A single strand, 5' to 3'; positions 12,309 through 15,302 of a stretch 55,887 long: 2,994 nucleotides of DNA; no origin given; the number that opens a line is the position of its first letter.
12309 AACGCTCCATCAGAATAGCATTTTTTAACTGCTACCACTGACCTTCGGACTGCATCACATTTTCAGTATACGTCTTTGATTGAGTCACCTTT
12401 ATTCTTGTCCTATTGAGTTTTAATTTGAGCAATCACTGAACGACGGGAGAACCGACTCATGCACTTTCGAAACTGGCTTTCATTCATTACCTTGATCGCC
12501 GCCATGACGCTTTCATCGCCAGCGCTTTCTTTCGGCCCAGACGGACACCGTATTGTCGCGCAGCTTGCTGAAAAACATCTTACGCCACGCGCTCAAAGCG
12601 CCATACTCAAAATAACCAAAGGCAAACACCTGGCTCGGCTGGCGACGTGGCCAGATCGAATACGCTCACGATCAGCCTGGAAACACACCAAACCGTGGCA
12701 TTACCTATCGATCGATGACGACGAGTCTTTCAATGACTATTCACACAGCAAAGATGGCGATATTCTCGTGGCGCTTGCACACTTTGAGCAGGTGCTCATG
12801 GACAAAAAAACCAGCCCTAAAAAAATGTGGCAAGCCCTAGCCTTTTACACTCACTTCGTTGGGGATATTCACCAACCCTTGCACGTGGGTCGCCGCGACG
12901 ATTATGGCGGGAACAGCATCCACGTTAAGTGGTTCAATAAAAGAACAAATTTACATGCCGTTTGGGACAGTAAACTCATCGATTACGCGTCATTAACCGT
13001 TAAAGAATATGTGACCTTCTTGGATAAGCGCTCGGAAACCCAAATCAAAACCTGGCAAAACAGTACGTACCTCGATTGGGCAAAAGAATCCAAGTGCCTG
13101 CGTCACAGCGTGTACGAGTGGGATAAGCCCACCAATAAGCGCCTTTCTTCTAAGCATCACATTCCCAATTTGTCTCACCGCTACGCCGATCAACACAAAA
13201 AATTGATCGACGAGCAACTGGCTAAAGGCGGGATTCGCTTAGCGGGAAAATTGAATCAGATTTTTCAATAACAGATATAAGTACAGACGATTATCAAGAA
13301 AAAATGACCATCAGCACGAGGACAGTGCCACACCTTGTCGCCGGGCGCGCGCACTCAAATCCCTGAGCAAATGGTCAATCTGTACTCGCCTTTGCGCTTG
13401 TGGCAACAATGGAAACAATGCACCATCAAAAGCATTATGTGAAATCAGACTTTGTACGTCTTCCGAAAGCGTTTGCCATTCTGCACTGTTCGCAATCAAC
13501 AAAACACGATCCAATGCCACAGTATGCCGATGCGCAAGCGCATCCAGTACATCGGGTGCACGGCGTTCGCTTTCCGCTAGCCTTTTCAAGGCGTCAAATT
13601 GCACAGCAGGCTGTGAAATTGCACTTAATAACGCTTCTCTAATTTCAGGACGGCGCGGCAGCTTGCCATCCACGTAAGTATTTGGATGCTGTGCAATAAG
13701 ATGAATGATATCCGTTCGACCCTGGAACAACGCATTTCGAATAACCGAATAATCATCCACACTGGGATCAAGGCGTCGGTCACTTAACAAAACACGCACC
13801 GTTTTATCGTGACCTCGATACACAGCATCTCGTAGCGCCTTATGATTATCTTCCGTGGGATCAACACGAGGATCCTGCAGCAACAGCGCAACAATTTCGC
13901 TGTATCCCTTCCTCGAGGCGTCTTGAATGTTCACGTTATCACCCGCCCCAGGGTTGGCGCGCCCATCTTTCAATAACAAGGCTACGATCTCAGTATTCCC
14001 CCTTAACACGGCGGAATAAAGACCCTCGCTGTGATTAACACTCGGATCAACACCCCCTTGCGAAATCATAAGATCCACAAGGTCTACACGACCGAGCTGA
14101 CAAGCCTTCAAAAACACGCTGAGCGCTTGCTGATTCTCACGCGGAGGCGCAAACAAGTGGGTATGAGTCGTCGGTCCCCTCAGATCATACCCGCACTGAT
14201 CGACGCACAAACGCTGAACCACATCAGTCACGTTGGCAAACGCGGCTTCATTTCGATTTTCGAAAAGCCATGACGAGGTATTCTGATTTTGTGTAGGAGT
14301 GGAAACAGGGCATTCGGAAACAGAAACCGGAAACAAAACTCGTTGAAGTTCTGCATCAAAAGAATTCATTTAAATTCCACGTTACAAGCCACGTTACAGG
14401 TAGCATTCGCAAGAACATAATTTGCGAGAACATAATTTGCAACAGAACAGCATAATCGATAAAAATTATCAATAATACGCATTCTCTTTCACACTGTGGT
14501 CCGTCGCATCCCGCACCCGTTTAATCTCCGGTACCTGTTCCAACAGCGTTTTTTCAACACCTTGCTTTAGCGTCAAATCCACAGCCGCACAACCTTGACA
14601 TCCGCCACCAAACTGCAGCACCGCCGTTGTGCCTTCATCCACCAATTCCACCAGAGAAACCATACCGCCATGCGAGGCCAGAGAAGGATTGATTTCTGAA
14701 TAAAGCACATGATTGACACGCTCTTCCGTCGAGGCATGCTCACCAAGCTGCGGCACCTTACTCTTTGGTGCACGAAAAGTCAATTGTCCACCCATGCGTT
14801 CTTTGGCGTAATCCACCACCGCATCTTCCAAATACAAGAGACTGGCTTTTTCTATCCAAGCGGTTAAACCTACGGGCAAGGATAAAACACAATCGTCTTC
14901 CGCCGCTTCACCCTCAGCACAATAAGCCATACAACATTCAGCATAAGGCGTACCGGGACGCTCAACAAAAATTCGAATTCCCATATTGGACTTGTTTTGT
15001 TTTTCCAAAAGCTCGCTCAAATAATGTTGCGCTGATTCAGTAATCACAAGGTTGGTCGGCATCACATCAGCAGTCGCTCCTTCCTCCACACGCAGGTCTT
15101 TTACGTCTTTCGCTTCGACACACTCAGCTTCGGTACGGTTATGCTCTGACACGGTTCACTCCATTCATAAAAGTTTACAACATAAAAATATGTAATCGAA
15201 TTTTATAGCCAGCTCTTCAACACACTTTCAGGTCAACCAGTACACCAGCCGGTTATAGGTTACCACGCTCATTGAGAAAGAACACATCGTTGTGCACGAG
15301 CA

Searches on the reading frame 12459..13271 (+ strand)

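Call 61: search_protein_families(library=pfam, proteins=[window:12459-13271:+], max_evalue=0.001)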
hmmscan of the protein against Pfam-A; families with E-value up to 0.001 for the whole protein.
window:12459-13271:+ (270 aa): 1 family
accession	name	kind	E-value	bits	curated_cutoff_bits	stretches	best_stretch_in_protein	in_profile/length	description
PF02265.22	S1-P1_nuclease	-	5.9e-62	210.3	29.5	1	25-270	1-258/258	S1/P1 Nuclease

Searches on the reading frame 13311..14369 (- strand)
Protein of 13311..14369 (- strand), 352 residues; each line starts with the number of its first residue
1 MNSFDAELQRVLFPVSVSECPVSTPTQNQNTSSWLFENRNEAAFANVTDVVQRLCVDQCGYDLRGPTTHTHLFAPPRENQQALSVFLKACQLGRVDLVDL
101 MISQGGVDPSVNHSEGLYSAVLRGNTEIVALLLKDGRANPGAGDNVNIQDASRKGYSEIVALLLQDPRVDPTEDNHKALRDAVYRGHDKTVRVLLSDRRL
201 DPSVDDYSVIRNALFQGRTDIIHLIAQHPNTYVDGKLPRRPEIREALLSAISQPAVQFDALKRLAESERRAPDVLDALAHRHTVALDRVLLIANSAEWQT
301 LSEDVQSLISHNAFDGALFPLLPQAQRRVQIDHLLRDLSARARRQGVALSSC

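Call 14: search_protein_families(library=pfam, proteins=[window:13311-14369:-], max_evalue=0.001)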
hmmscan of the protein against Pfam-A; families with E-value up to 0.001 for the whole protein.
window:13311-14369:- (352 aa): 6 families
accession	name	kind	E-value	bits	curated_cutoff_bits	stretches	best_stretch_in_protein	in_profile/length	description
PF12796.13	Ank_2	-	5.7e-13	49.7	27.3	2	42-138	4-84/90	Ankyrin repeats (3 copies)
PF00023.36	Ank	-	4.2e-11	42.9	21.1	0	117-145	6-33/33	Ankyrin repeat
PF13637.12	Ank_4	-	2e-08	34.7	22.7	0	88-133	3-50/50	Ankyrin repeats (many copies)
PF24521.3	Ank_KRIT1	-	6.4e-07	29.6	80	0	108-174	41-115/149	KRIT1 ankyrin-repeats domain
PF13857.12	Ank_5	-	1.5e-06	28.8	27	0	106-144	5-46/56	Ankyrin repeats (many copies)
PF13606.12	Ank_3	-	2.1e-06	28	22.3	0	84-110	4-29/30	Ankyrin repeat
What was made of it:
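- Checked: An ankyrin-repeat protein is encoded at 13311-14369 (call 14).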

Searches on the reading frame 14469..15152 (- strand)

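Call 61: search_protein_families(library=pfam, proteins=[window:14469-15152:-], max_evalue=0.001)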
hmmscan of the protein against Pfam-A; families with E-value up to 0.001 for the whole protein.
window:14469-15152:- (227 aa): 2 families
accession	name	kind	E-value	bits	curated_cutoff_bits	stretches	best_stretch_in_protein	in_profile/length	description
PF01106.22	NifU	-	1.1e-19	70.7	27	1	146-213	1-66/67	NifU-like domain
PF01521.26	Fe-S_biosyn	-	3.8e-09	37.2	26.3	1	35-129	3-100/110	Iron-sulphur cluster biosynthesis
